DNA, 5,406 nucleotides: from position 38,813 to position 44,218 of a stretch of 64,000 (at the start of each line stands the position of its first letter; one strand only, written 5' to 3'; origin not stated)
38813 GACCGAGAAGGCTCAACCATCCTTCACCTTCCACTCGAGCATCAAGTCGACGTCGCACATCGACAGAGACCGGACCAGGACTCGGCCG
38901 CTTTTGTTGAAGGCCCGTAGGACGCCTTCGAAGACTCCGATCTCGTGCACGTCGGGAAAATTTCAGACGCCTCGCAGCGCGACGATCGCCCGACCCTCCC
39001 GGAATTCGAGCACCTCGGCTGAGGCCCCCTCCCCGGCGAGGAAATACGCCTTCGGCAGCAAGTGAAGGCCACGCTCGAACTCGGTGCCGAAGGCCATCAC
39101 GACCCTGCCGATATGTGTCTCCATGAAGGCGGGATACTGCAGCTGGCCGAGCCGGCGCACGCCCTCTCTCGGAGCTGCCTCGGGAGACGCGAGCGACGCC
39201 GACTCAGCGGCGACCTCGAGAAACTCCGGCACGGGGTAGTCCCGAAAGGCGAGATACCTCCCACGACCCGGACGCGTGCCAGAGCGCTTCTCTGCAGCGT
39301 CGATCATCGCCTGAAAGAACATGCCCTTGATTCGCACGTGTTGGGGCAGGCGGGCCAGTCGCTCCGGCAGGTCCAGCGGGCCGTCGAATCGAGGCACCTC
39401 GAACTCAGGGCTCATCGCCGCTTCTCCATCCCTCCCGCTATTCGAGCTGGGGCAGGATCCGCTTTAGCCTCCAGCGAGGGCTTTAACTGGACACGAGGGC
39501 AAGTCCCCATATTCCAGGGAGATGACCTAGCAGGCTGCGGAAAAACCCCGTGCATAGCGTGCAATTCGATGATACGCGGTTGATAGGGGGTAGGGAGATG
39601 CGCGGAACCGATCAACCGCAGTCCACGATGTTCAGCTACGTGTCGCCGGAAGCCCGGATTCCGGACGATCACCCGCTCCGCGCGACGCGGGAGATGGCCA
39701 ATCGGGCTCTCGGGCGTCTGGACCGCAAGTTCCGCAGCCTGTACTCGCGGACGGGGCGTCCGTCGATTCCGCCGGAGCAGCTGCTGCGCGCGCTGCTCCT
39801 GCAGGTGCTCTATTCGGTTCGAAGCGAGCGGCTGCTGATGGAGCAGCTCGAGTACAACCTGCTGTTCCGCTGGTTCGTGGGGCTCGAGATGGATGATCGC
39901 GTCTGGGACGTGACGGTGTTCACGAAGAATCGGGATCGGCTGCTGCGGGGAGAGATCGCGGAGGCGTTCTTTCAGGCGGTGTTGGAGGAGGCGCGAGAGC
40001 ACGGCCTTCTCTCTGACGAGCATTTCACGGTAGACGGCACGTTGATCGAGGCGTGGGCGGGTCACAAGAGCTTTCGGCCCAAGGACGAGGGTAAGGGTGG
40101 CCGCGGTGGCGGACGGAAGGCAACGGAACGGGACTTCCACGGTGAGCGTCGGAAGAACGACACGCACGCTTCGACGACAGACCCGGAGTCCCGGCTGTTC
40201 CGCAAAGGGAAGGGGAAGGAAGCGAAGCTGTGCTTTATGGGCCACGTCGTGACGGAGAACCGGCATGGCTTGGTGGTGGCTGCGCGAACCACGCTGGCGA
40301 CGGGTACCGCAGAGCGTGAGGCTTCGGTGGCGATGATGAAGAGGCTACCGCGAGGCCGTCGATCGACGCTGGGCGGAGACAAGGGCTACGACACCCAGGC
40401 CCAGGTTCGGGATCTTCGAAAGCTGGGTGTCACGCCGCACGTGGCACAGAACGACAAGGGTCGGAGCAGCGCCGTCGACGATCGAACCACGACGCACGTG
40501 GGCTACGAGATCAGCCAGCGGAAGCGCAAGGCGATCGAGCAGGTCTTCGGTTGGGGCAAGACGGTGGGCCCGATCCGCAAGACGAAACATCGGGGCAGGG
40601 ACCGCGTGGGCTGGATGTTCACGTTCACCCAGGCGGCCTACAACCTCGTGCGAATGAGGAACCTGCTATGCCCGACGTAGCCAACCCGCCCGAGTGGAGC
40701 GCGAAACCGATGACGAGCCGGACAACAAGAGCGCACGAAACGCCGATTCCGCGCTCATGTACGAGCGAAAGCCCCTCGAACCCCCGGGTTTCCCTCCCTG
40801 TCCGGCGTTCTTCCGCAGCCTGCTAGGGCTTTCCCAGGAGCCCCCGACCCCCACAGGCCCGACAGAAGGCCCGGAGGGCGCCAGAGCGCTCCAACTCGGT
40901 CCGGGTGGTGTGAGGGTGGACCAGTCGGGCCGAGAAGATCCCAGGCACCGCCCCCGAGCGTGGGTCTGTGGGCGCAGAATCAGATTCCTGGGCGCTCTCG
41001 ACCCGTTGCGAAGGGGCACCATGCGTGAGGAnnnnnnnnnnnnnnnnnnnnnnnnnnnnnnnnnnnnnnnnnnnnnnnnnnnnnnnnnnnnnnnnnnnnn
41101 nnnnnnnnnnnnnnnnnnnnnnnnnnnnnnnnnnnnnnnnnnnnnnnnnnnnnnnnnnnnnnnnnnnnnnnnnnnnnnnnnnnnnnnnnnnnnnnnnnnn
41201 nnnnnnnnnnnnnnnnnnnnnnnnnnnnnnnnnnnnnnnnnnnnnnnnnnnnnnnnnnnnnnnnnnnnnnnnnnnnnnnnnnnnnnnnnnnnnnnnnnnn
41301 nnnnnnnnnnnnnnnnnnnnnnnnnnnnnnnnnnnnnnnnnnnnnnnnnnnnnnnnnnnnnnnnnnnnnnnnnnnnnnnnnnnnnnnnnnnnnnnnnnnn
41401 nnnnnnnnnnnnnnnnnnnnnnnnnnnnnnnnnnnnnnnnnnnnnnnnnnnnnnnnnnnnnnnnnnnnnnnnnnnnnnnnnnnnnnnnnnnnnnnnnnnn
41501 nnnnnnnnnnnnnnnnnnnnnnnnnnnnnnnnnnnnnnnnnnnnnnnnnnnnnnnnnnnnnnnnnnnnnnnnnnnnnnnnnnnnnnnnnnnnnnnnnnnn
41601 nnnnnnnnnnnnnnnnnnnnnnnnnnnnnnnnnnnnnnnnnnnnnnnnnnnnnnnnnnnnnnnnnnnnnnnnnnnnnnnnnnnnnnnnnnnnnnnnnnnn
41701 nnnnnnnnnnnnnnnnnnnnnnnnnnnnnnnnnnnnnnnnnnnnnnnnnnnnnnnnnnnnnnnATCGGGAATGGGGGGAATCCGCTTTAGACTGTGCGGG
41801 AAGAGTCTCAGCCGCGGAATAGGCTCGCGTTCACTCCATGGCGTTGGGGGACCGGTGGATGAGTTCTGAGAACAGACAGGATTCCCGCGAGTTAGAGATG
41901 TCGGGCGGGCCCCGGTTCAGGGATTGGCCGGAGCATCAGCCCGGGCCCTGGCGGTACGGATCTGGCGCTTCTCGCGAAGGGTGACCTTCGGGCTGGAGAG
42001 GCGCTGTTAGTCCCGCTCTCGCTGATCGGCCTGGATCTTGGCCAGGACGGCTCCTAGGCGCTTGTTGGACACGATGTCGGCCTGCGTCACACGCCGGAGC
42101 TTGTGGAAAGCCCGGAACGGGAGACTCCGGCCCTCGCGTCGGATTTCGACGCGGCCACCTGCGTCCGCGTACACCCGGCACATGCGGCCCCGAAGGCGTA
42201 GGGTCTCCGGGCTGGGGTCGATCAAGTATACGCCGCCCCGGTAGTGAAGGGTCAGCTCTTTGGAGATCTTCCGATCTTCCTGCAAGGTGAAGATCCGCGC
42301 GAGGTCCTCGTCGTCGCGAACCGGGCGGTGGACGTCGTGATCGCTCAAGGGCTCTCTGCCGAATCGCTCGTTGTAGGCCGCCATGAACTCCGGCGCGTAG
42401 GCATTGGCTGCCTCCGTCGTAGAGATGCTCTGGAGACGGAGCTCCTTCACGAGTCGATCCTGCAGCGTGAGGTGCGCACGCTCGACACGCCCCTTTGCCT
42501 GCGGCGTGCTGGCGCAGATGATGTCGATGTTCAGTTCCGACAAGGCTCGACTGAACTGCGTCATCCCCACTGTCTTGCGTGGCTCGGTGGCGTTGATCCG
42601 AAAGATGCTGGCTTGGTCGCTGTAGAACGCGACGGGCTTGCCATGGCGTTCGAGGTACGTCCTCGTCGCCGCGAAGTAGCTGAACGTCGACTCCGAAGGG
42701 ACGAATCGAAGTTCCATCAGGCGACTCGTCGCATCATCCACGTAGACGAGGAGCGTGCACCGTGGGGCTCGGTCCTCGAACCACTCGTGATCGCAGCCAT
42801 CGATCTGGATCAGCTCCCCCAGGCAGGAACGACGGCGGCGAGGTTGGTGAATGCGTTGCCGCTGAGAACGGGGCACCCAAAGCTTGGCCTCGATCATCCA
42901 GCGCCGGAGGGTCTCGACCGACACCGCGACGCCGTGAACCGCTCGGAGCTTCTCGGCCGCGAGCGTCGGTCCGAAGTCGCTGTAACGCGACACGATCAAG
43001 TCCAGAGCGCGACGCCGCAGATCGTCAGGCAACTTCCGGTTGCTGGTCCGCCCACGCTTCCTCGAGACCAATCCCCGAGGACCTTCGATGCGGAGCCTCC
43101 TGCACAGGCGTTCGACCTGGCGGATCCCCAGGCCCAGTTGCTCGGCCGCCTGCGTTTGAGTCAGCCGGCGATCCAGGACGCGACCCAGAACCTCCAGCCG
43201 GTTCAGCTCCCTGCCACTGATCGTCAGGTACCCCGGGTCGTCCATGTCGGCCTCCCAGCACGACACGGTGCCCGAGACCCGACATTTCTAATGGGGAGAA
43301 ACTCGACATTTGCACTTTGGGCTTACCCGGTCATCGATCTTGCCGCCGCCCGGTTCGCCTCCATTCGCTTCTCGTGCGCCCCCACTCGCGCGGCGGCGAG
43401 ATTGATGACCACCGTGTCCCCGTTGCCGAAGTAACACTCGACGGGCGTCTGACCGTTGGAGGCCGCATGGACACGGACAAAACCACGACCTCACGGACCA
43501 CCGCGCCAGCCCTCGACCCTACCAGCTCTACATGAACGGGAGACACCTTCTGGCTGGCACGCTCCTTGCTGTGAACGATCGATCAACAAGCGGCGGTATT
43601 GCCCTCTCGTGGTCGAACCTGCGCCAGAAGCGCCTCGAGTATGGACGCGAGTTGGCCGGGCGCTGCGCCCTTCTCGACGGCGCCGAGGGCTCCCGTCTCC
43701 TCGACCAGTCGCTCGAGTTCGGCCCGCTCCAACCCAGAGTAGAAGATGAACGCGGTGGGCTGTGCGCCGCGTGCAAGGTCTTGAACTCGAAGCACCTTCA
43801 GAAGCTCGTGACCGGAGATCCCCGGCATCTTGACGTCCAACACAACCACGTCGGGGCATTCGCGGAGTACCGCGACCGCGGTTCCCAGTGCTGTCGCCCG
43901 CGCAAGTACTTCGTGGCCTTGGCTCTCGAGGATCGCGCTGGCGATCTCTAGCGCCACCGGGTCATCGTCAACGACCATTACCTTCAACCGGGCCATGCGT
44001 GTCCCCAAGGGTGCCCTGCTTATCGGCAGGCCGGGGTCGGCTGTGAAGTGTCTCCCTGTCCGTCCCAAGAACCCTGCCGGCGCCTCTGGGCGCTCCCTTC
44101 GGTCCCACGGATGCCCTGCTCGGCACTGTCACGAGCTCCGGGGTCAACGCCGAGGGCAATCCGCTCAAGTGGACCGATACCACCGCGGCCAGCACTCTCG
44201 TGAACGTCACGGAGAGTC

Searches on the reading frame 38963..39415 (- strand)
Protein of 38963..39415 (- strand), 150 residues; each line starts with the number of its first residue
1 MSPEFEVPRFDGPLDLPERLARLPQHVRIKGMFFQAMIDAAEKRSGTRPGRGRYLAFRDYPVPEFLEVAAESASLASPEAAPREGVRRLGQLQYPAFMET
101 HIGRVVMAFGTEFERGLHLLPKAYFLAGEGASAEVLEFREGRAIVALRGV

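Call 71: search_protein_families(library=pfam, max_evalue=0.001, proteins=[window:38963-39415:-])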
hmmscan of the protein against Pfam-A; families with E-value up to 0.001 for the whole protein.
window:38963-39415:- (150 aa): 1 family
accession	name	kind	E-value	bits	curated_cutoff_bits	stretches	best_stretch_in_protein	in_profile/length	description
PF09536.15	DUF2378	-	6.4e-11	42.8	22.2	1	29-147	8-132/177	Protein of unknown function (DUF2378)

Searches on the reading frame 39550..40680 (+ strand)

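Call 22: search_protein_families(library=pfam, max_evalue=0.001, proteins=[window:39550-40680:+])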
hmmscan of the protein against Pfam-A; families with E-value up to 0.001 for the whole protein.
window:39550-40680:+ (376 aa): 3 families
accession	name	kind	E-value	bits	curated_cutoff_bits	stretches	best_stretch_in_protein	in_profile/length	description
PF05598.16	DUF772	-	2.8e-24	85.3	23.1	1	69-143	1-73/74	Transposase domain (DUF772)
PF01609.27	DDE_Tnp_1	-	1.1e-11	45.3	23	1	211-366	18-200/200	Transposase DDE domain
PF13751.12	DDE_Tnp_1_6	-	2.3e-06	28.3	25.1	1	307-369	62-124/125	Transposase DDE domain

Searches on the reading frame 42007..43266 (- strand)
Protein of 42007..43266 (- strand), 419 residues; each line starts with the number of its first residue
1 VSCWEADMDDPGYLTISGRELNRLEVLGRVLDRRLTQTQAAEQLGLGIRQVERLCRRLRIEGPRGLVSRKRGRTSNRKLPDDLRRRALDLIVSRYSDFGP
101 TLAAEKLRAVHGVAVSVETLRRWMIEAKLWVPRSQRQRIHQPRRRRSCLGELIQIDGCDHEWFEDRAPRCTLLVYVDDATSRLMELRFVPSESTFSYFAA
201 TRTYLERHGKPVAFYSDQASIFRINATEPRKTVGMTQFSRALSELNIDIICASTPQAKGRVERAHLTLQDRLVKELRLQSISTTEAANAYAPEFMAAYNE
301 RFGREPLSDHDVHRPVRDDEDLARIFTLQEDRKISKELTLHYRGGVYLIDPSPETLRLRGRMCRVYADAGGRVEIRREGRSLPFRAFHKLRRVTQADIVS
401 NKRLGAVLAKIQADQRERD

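Call 22: search_protein_families(library=pfam, max_evalue=0.001, proteins=[window:42007-43266:-])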
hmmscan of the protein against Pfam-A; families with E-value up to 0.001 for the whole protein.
window:42007-43266:- (419 aa): 3 families
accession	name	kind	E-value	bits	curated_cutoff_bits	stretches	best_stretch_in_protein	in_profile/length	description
PF13565.12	HTH_32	-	1.9e-09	38.4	33.7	1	51-124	2-73/73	Homeodomain-like domain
PF13518.12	HTH_28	-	8.2e-09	35.8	25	1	23-73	2-51/52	Helix-turn-helix domain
PF13384.12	HTH_23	-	0.00033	20.8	24.6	1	19-66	3-49/50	Homeodomain-like domain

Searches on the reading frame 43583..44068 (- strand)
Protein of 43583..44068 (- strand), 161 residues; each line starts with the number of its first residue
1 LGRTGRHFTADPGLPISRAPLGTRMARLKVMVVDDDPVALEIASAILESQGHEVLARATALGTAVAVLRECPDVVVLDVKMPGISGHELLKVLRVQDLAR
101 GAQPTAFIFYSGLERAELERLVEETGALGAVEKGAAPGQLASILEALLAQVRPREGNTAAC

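Call 22: search_protein_families(library=pfam, max_evalue=0.001, proteins=[window:43583-44068:-])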
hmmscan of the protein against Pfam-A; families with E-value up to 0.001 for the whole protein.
window:43583-44068:- (161 aa): 1 family
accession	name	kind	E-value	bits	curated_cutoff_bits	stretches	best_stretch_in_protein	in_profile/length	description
PF00072.30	Response_reg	-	1.1e-15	58.2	30.2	1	30-144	1-110/111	Response regulator receiver domain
